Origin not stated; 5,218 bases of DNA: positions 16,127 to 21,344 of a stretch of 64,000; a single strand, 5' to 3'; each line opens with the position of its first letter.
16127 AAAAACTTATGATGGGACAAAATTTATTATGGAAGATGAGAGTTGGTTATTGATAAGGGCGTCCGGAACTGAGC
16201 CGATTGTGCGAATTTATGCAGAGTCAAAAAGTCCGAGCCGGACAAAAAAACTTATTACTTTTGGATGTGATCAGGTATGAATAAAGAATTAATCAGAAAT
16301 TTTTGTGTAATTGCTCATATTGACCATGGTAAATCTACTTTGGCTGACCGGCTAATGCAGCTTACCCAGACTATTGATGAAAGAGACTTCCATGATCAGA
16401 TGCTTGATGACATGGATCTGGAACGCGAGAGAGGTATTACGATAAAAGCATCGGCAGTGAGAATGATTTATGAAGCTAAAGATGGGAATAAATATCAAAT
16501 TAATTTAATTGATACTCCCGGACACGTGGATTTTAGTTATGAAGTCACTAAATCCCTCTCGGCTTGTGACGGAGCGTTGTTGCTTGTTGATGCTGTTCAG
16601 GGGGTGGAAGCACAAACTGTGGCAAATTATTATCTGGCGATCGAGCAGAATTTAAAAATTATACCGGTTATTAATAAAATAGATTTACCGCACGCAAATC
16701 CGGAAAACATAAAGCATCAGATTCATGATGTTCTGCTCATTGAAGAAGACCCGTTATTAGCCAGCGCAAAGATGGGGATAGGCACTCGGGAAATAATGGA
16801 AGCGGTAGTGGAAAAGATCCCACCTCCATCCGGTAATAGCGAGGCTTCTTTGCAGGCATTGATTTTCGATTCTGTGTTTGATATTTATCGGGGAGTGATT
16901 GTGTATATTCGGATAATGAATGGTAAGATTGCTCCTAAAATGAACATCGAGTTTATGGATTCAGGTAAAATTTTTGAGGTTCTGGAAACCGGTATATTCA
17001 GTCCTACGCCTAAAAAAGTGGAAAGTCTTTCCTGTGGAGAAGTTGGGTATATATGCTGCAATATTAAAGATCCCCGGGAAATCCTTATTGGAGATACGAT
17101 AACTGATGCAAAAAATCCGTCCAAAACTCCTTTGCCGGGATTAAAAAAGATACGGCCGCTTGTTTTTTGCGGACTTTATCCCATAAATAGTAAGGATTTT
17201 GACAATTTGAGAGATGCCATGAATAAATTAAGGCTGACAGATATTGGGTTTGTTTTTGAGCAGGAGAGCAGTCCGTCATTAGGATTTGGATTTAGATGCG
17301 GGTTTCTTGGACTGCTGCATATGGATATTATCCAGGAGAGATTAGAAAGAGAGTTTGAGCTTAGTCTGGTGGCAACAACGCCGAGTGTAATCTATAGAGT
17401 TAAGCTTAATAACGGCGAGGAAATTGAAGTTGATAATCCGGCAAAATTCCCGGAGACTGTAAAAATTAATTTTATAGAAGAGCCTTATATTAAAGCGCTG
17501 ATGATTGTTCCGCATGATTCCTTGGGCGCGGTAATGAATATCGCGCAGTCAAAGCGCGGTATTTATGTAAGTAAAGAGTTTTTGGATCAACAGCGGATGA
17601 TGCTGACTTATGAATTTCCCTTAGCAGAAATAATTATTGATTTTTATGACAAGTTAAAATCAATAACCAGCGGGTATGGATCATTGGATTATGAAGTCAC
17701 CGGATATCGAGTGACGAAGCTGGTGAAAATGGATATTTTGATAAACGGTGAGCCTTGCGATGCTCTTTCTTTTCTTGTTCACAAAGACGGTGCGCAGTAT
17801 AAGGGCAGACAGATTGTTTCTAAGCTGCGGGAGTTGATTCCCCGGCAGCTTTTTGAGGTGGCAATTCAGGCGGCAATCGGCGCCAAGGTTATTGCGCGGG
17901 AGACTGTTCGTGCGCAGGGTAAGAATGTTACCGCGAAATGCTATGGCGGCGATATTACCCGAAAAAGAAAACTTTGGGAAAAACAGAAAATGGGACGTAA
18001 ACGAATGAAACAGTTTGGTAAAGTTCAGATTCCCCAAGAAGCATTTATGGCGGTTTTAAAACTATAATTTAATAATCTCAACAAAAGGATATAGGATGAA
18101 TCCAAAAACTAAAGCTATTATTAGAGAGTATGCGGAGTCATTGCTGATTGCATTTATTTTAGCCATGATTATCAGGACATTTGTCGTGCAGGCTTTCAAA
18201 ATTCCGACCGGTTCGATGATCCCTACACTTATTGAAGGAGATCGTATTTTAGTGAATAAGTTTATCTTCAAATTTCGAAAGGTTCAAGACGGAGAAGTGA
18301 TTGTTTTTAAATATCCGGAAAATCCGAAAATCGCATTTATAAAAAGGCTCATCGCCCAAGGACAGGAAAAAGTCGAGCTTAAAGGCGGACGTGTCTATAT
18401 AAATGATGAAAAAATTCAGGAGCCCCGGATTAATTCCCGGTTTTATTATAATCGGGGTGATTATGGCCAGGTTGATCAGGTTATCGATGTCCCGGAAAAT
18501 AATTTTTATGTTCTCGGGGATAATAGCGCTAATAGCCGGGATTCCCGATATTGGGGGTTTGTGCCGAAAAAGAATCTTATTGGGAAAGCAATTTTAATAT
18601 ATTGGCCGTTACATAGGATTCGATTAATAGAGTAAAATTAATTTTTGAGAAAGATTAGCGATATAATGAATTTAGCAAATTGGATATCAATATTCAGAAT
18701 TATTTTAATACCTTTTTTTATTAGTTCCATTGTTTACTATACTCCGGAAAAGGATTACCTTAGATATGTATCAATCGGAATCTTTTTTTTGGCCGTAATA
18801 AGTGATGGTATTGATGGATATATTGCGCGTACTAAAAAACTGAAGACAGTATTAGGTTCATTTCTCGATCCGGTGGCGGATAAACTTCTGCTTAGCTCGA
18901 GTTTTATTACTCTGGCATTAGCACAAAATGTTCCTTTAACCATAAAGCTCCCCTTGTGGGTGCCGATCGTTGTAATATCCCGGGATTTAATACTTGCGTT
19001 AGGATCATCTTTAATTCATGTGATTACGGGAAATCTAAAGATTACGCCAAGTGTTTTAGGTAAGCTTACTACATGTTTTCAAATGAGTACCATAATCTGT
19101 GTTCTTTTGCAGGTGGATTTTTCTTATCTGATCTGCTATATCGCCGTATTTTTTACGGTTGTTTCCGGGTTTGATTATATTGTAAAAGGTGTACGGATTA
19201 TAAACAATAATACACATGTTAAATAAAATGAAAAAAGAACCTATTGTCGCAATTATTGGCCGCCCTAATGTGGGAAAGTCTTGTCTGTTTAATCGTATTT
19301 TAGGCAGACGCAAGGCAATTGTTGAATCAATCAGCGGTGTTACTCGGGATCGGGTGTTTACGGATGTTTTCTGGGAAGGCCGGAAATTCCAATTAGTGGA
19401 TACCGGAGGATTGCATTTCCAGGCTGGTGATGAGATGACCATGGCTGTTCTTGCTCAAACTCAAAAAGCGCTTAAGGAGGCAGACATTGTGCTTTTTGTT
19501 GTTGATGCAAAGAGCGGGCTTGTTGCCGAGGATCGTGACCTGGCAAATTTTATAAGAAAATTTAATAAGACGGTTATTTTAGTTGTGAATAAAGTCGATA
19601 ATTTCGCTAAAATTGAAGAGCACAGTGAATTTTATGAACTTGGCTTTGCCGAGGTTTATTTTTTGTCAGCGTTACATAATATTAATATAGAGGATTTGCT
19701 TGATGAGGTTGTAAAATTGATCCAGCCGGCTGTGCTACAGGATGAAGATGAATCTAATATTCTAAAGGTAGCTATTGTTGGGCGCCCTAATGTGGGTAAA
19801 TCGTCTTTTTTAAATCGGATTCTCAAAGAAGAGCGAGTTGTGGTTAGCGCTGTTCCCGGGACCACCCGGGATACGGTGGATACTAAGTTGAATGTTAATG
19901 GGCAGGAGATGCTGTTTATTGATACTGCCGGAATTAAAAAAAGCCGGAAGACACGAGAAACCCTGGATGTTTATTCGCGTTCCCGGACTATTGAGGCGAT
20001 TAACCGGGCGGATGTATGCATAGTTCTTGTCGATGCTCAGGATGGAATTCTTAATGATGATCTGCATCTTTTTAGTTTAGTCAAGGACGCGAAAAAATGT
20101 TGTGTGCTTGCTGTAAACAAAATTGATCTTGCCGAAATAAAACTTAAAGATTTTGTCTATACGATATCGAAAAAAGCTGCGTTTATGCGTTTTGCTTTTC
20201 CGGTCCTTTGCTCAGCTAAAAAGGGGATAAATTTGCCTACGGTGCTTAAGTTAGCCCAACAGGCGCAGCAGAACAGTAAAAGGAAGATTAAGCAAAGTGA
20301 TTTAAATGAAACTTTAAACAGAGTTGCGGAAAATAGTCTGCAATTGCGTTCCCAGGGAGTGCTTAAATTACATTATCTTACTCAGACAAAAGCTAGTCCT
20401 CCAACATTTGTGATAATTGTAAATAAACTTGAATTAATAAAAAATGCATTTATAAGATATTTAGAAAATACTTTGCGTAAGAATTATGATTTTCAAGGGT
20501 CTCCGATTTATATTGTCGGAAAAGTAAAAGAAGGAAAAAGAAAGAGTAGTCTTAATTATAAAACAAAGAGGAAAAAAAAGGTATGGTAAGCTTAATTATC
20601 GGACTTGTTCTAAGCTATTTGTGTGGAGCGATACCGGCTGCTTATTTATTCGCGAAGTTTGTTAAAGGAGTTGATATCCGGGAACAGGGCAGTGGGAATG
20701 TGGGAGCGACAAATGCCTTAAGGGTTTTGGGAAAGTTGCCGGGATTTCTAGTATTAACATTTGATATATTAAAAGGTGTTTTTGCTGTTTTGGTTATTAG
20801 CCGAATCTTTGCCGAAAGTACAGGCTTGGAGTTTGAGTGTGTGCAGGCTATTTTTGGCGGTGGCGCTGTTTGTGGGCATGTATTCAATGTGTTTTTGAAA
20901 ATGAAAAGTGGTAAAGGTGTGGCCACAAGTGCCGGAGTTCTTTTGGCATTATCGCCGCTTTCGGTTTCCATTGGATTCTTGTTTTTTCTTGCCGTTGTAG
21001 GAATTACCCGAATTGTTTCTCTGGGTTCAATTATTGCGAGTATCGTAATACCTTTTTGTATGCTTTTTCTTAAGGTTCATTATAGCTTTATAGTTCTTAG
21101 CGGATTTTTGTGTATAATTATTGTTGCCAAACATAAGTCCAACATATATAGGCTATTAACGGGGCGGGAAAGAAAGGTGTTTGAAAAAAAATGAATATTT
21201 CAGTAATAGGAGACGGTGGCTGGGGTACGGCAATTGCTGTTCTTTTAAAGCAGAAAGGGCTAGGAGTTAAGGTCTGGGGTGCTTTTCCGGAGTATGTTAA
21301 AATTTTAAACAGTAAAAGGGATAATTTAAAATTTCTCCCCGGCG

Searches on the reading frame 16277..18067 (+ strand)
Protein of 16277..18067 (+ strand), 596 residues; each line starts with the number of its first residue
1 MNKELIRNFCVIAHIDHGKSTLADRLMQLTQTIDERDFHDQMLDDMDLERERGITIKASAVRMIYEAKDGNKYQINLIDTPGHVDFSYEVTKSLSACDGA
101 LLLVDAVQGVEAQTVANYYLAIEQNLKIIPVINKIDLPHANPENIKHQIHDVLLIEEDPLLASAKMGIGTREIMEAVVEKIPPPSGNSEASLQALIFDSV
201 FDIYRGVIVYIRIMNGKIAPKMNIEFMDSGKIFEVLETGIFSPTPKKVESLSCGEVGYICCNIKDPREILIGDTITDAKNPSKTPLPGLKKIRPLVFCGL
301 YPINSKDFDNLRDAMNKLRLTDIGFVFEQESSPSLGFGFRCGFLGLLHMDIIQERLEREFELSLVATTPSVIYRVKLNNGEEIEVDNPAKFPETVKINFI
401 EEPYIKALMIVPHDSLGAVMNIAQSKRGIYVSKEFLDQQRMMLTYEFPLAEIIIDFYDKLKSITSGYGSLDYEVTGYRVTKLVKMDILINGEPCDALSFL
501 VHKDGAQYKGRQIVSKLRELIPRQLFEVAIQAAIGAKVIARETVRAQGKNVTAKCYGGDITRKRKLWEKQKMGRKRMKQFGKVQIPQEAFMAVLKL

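Call 8: search_protein_families(library=pfam, proteins=[window:16277-18067:+], max_evalue=0.001)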
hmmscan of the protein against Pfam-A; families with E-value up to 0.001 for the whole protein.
window:16277-18067:+ (596 aa): 5 families
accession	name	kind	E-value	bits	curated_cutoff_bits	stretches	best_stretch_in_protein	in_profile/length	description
PF00009.33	GTP_EFTU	-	9.3e-56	188.8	26.5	1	6-183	3-188/188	Elongation factor Tu GTP binding domain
PF06421.17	LepA_C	-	1.8e-48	163.6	29.7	1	489-595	1-107/107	GTP-binding protein LepA C-terminus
PF00679.30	EFG_C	-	6e-19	68.3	27.9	1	400-486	2-87/89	Elongation factor G C-terminus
PF03144.31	GTP_EFTU_D2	-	4.6e-08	33.8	30.3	1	206-276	1-73/73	Elongation factor Tu domain 2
PF01926.29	MMR_HSR1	-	0.00012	22.7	21.9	1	17-134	10-113/113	50S ribosome-binding GTPase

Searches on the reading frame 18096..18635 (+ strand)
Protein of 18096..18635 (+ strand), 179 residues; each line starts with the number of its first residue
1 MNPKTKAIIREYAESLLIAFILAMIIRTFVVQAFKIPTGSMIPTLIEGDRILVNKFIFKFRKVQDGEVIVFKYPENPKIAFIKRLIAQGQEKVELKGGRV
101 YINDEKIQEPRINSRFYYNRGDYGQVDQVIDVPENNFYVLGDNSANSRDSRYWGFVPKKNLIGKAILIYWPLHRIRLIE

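Call 8: search_protein_families(library=pfam, proteins=[window:18096-18635:+], max_evalue=0.001)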
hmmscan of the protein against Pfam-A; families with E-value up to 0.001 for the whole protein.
window:18096-18635:+ (179 aa): 2 families
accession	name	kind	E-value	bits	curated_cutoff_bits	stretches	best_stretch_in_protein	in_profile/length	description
PF10502.14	Peptidase_S26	-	9.8e-51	172.5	22.9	1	10-170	2-168/168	Signal peptidase, peptidase S26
PF00717.28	Peptidase_S24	-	0.00011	22.3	23.3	1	33-95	37-91/116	Peptidase S24-like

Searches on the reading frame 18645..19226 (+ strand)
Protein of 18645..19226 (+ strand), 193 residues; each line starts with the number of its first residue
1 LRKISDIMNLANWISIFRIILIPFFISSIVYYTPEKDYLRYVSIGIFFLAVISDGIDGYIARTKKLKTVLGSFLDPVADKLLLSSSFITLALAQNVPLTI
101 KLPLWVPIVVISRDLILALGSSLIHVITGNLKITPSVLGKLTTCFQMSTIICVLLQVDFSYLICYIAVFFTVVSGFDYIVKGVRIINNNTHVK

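Call 8: search_protein_families(library=pfam, proteins=[window:18645-19226:+], max_evalue=0.001)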
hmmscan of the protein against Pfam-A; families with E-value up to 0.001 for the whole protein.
window:18645-19226:+ (193 aa): 1 family
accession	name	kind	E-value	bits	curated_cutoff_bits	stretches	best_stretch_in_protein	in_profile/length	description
PF01066.26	CDP-OH_P_transf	-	1.2e-31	110.6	22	1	8-173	1-152/152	CDP-alcohol phosphatidyltransferase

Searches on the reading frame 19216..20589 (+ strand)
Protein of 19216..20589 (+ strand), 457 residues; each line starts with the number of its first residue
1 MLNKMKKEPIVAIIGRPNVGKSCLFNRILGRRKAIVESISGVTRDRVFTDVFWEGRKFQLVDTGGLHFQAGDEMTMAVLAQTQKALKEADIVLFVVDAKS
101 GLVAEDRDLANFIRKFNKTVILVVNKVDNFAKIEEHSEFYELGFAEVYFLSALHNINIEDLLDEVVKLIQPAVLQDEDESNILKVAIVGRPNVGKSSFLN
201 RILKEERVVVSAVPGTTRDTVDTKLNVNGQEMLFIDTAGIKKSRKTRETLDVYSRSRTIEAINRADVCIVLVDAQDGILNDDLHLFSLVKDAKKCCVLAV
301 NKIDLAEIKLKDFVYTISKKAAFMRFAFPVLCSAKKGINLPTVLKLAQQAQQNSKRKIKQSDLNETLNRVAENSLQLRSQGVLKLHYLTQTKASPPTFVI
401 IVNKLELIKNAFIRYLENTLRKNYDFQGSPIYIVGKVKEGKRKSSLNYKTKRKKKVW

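Call 8: search_protein_families(library=pfam, proteins=[window:19216-20589:+], max_evalue=0.001)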
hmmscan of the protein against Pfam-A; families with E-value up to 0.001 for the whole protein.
window:19216-20589:+ (457 aa): 14 families
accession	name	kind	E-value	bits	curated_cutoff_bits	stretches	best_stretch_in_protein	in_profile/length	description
PF01926.29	MMR_HSR1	-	1.1e-57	193.4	21.9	2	11-126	2-113/113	50S ribosome-binding GTPase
PF00009.33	GTP_EFTU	-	2e-27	96.4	26.5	2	10-170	5-187/188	Elongation factor Tu GTP binding domain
PF02421.24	FeoB_N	-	1.5e-26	93.2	27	2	184-309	2-121/156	Ferrous iron transport protein B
PF14714.11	KH_dom-like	-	1.5e-20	73.7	27.3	1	357-434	1-79/81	KH-domain-like of EngA bacterial GTPase enzymes, C-terminal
PF00350.29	Dynamin_N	-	2.6e-16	60.5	27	2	56-127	101-168/168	Dynamin family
PF04548.22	AIG1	-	1e-12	48.3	27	2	13-116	5-110/212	AIG1 family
PF00071.28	Ras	-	1.5e-09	38.1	21.6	0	11-169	2-160/162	Ras family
PF08477.19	Roc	-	1.6e-09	38.5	27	0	184-304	1-119/119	Ras of Complex, Roc, domain of DAPkinase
PF03193.22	RsgA_GTPase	-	2.9e-09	37.4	30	0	115-242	51-170/174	RsgA GTPase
PF16897.10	MMR_HSR1_Xtn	-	6.8e-07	29.7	35.2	1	118-167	56-102/106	C-terminal region of MMR_HSR1 domain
PF02492.25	cobW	-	3.1e-06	27.3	20.7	0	75-135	102-161/180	CobW/HypB/UreG, nucleotide-binding domain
PF09439.16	SRPRB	-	1.1e-05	25.3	25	0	7-99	2-83/178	Signal recognition particle receptor beta subunit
PF10662.15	PduV-EutP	-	1.3e-05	25.5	21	1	85-163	60-139/143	Ethanolamine utilisation - propanediol utilisation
PF00005.33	ABC_tran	-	5.7e-05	24.2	25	0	5-39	8-42/137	ABC transporter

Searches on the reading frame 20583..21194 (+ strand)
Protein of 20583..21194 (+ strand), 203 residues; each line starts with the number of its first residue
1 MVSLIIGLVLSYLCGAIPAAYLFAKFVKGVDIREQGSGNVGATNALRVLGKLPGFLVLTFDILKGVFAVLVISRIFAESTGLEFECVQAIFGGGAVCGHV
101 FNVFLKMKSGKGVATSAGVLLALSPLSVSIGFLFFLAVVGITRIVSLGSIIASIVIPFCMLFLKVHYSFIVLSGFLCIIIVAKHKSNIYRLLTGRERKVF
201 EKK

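Call 8: search_protein_families(library=pfam, proteins=[window:20583-21194:+], max_evalue=0.001)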
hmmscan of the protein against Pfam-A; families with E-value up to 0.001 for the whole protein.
window:20583-21194:+ (203 aa): 1 family
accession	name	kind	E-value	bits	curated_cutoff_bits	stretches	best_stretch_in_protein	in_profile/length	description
PF02660.20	G3P_acyltransf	-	9.1e-51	172.6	24.1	1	10-191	1-164/164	Glycerol-3-phosphate acyltransferase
